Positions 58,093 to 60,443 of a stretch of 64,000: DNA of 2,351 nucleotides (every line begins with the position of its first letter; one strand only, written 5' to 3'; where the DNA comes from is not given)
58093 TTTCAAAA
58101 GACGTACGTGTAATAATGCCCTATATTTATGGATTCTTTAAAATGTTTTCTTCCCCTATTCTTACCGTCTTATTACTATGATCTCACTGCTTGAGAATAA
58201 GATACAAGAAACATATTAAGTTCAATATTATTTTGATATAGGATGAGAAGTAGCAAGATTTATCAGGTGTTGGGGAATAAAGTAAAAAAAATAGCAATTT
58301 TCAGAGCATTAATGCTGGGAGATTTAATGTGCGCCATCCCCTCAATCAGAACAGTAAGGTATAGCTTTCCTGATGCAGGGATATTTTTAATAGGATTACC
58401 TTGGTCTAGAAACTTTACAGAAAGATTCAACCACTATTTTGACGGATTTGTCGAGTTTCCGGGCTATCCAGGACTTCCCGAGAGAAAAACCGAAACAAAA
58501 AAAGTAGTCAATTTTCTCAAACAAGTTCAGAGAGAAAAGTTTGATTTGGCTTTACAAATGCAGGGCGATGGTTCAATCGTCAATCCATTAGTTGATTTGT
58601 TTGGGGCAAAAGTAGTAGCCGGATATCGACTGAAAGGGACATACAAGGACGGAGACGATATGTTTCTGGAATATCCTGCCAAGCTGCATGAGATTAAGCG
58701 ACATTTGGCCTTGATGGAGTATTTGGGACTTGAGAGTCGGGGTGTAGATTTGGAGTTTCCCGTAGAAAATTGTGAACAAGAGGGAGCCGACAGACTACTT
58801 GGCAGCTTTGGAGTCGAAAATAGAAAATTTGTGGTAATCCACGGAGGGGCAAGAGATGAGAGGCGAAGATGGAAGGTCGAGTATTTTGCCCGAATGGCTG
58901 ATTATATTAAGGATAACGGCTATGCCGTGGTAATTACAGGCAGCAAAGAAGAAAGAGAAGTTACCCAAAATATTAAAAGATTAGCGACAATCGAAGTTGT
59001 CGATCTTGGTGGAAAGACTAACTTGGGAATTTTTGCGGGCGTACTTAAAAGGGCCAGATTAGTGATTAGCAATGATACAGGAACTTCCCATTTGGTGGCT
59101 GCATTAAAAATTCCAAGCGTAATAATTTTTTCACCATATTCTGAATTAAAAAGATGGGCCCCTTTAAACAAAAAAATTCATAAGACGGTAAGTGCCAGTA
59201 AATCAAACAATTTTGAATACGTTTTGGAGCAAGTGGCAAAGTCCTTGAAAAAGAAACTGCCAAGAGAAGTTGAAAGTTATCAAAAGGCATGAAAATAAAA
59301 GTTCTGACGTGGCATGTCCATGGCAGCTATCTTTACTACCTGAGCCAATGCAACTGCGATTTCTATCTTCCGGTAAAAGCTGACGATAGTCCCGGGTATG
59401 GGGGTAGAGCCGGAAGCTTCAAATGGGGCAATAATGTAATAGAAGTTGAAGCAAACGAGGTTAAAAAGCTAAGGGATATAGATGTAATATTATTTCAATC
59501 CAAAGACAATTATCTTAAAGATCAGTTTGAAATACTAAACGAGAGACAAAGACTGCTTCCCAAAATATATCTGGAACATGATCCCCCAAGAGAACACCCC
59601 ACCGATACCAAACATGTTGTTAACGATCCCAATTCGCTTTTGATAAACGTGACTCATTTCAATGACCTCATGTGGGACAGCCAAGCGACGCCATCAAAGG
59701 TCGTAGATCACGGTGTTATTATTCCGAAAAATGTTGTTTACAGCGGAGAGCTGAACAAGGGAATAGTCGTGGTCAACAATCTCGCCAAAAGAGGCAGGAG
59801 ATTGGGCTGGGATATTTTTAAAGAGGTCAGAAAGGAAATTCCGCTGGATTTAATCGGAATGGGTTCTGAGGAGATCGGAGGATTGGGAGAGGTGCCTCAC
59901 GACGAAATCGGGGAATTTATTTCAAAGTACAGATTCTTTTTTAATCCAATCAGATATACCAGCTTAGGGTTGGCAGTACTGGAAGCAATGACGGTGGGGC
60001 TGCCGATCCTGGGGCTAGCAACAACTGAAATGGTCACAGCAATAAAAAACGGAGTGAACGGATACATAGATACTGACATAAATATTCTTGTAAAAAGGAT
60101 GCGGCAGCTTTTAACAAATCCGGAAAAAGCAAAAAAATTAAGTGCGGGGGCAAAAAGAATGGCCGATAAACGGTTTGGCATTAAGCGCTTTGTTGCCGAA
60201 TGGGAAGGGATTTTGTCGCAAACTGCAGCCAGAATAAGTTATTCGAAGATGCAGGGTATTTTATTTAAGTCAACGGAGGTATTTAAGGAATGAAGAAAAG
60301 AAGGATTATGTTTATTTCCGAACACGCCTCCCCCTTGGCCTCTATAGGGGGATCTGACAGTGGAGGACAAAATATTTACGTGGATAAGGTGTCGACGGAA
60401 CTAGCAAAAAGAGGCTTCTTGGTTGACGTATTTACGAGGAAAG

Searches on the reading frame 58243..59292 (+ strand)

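Call 49: search_protein_families(library=pfam, proteins=[window:58243-59292:+], max_evalue=0.001)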
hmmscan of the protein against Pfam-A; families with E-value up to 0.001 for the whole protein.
window:58243-59292:+ (349 aa): 1 family
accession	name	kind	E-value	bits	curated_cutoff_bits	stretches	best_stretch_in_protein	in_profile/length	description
PF01075.23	Glyco_transf_9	-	5.1e-30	105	22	1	90-319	3-231/247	Glycosyltransferase family 9 (heptosyltransferase)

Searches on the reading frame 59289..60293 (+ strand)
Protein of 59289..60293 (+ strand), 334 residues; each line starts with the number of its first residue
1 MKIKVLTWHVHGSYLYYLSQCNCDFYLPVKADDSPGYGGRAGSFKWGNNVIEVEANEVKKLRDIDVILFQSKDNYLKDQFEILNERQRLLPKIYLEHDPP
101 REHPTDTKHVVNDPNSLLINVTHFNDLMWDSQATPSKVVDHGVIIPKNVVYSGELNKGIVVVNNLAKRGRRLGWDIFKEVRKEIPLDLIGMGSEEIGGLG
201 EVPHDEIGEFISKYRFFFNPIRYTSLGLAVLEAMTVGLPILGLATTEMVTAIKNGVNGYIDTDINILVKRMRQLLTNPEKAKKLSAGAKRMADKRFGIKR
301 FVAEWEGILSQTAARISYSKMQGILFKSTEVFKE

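Call 50: search_protein_families(library=pfam, proteins=[window:59289-60293:+], max_evalue=0.001)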
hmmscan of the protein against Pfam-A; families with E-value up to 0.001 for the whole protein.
window:59289-60293:+ (334 aa): 3 families
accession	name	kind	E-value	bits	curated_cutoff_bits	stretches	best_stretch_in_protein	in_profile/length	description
PF00534.26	Glycos_transf_1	-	7.1e-12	45.6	26.4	1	198-290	77-171/172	Glycosyl transferases group 1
PF13692.12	Glyco_trans_1_4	-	5.8e-10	40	27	1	196-277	61-142/142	Glycosyl transferases group 1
PF13524.12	Glyco_trans_1_2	-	3.8e-06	27.3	25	1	176-304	5-141/144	Glycosyl transferase-like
